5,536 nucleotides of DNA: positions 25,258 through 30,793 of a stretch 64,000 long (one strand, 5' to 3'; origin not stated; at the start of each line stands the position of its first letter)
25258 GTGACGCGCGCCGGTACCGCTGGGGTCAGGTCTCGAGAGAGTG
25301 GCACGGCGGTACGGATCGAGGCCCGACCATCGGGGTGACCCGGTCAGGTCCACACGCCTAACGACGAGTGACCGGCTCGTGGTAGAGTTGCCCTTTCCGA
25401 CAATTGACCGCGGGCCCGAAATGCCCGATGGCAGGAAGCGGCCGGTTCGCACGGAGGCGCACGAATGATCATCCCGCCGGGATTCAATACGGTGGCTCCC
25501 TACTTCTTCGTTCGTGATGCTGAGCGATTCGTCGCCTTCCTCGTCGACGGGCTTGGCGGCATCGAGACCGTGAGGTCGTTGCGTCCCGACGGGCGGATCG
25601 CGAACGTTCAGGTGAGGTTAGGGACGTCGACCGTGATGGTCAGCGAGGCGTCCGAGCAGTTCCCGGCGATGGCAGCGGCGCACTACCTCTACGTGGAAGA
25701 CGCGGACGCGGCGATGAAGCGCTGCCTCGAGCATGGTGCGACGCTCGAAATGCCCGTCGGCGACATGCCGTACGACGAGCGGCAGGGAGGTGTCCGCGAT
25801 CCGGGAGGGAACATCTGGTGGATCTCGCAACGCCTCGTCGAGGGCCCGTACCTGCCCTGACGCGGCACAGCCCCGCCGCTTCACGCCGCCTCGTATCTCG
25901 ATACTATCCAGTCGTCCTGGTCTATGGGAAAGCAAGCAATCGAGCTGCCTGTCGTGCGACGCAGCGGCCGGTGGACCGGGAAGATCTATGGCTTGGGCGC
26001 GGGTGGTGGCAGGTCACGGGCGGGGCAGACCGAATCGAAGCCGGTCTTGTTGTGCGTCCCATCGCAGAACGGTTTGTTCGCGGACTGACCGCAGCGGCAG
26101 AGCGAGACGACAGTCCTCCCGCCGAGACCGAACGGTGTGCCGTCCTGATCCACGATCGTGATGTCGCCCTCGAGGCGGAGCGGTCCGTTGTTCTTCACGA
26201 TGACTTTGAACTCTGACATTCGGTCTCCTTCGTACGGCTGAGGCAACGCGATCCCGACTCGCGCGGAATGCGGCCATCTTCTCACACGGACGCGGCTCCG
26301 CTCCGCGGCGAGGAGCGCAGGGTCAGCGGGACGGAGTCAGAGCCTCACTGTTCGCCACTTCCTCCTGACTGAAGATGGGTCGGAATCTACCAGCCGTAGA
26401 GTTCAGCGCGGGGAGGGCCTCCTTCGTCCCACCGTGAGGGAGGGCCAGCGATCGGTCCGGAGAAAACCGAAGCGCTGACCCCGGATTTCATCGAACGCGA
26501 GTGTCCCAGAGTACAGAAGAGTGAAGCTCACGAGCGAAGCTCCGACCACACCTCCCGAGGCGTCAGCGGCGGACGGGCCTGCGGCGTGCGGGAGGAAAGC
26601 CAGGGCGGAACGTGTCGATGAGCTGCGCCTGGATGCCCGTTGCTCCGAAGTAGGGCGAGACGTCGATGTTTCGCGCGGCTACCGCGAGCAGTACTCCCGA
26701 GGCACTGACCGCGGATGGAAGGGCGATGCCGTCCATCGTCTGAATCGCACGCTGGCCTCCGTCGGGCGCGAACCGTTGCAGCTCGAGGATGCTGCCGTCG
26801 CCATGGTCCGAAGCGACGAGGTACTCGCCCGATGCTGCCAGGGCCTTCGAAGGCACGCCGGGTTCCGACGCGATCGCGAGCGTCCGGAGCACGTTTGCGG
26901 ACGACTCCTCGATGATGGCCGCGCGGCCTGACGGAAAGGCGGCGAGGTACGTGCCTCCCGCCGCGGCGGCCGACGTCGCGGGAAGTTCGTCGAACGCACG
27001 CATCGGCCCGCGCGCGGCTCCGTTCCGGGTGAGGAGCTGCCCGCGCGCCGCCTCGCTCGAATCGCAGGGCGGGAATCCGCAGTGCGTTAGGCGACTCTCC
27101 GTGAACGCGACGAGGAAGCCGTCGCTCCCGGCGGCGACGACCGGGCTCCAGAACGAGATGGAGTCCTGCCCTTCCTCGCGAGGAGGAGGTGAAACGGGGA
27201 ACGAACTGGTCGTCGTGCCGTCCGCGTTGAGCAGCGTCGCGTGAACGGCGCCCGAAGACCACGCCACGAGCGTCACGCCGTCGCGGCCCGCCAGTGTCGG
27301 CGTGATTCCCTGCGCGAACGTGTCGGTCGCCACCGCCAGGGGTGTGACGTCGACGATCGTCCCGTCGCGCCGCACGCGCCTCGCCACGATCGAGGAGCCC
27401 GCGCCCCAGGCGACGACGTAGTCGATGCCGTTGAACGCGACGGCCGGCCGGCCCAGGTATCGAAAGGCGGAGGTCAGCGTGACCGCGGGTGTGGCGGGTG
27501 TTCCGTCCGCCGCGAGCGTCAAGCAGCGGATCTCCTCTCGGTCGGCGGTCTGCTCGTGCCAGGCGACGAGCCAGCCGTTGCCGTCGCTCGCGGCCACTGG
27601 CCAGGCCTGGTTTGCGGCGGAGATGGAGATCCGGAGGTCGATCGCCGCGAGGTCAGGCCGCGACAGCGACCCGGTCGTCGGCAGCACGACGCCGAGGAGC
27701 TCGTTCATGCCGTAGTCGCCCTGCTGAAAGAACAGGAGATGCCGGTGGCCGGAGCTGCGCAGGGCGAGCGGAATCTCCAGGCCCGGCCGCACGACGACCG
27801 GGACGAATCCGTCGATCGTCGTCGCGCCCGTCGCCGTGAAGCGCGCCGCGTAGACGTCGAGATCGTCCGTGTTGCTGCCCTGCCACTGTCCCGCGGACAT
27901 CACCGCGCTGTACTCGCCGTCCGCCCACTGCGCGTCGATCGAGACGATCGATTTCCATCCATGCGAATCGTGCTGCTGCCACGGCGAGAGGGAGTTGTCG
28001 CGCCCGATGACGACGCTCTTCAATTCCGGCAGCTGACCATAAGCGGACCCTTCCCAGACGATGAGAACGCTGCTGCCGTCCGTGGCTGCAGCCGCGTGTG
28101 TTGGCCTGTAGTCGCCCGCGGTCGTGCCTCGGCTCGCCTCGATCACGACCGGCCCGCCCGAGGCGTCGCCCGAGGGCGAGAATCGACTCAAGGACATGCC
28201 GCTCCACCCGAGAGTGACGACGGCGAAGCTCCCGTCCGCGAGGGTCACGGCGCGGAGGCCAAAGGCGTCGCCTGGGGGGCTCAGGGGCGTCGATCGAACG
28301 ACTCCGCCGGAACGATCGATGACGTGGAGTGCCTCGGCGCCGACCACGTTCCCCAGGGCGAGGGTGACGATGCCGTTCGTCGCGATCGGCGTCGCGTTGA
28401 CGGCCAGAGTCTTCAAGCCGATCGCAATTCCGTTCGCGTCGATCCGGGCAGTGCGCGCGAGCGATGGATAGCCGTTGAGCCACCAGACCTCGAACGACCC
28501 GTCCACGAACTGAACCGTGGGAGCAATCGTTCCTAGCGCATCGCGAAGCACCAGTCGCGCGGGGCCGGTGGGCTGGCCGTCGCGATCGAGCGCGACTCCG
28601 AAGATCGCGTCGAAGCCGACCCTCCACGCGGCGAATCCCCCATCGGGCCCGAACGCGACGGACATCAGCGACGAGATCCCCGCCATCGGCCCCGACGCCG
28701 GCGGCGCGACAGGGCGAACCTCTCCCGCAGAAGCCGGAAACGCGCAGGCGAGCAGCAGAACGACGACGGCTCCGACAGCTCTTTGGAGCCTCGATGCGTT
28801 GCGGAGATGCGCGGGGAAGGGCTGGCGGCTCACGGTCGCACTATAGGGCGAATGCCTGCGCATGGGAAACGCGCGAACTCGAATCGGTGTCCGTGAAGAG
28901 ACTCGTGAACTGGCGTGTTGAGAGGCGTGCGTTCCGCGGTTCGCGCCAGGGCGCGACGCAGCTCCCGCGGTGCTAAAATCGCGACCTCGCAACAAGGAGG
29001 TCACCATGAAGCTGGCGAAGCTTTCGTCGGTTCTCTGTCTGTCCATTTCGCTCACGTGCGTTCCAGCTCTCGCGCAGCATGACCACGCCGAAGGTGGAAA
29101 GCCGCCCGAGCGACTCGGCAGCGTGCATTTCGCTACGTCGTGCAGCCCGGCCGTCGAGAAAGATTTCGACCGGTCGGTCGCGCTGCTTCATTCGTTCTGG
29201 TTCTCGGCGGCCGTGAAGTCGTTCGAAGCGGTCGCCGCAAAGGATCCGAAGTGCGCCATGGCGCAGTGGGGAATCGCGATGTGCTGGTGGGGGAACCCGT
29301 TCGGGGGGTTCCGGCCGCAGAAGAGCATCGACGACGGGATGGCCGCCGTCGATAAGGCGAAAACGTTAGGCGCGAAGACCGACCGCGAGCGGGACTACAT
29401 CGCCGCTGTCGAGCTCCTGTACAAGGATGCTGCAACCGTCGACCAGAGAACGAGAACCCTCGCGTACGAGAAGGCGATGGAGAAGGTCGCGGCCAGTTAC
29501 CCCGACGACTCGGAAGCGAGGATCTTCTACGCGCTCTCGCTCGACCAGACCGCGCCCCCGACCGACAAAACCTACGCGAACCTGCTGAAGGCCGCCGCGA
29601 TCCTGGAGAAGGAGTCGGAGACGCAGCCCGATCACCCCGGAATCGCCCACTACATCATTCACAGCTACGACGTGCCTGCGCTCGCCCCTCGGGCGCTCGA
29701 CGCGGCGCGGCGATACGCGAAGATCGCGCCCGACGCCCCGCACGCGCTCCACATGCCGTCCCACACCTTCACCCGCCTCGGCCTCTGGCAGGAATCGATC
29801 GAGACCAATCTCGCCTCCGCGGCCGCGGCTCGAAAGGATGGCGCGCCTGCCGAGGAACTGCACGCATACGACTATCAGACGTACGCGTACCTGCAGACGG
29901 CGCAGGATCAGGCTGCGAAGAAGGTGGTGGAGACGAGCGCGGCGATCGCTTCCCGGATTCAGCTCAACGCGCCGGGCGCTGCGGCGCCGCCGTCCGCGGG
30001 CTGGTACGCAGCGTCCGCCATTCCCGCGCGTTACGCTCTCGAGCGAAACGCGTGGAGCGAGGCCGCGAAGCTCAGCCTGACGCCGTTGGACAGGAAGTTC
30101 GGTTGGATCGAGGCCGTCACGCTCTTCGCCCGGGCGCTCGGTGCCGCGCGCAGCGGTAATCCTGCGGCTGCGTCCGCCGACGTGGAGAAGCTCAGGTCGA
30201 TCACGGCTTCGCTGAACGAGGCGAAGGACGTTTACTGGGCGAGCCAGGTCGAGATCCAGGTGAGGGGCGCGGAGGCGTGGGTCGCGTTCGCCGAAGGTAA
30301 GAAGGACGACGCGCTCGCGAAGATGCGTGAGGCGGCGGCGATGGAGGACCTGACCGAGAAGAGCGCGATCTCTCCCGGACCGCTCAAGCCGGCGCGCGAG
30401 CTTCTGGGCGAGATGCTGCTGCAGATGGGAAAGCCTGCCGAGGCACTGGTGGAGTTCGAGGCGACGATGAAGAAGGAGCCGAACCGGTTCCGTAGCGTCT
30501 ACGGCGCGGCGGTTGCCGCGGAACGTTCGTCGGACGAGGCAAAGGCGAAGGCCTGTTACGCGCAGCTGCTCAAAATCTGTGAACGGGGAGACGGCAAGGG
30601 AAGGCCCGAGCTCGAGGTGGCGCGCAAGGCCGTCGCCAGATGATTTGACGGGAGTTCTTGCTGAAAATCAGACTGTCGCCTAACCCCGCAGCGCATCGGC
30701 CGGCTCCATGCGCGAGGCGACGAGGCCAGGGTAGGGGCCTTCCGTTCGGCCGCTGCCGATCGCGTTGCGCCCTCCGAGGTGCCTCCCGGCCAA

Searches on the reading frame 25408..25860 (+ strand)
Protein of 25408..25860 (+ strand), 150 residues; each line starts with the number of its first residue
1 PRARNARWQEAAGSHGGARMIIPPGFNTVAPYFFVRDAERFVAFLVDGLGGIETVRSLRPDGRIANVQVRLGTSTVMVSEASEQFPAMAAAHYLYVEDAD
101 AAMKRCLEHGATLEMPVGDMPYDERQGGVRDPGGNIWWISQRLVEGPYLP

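Call 13: search_protein_families(library=pfam, proteins=[window:25408-25860:+], max_evalue=0.01)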
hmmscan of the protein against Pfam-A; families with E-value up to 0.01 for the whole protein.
window:25408-25860:+ (150 aa): 2 families
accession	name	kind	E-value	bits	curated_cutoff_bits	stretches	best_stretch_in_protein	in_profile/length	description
PF00903.31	Glyoxalase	-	2.8e-09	37.8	20.6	1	33-139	7-121/121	Glyoxalase/Bleomycin resistance protein/Dioxygenase superfamily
PF18029.7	Glyoxalase_6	-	0.0076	17.3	23.6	0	36-135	7-101/106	Glyoxalase-like domain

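Call 27: search_protein_families(library=ncbifam, proteins=[window:25408-25860:+], max_evalue=0.01)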
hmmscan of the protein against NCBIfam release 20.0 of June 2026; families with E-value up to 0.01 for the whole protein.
window:25408-25860:+ (150 aa): 0 families

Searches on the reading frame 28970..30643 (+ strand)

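Call 13: search_protein_families(library=pfam, proteins=[window:28970-30643:+], max_evalue=0.01)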
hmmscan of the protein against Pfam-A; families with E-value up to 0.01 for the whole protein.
window:28970-30643:+ (557 aa): 2 families
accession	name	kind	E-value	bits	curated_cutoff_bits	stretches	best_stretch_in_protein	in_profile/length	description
PF07719.23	TPR_2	-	1.6e-07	31.4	27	0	478-505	6-33/34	Tetratricopeptide repeat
PF13432.12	TPR_16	-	0.00017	22.4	32.7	0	78-107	13-42/65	Tetratricopeptide repeat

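Call 27: search_protein_families(library=ncbifam, proteins=[window:28970-30643:+], max_evalue=0.01)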
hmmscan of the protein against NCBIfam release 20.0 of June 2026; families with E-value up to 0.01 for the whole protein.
window:28970-30643:+ (557 aa): 0 families

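Call 28: search_protein_families(library=phrogs, proteins=[window:28970-30643:+], max_evalue=0.01)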
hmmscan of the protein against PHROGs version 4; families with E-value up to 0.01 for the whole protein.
window:28970-30643:+ (557 aa): 0 families
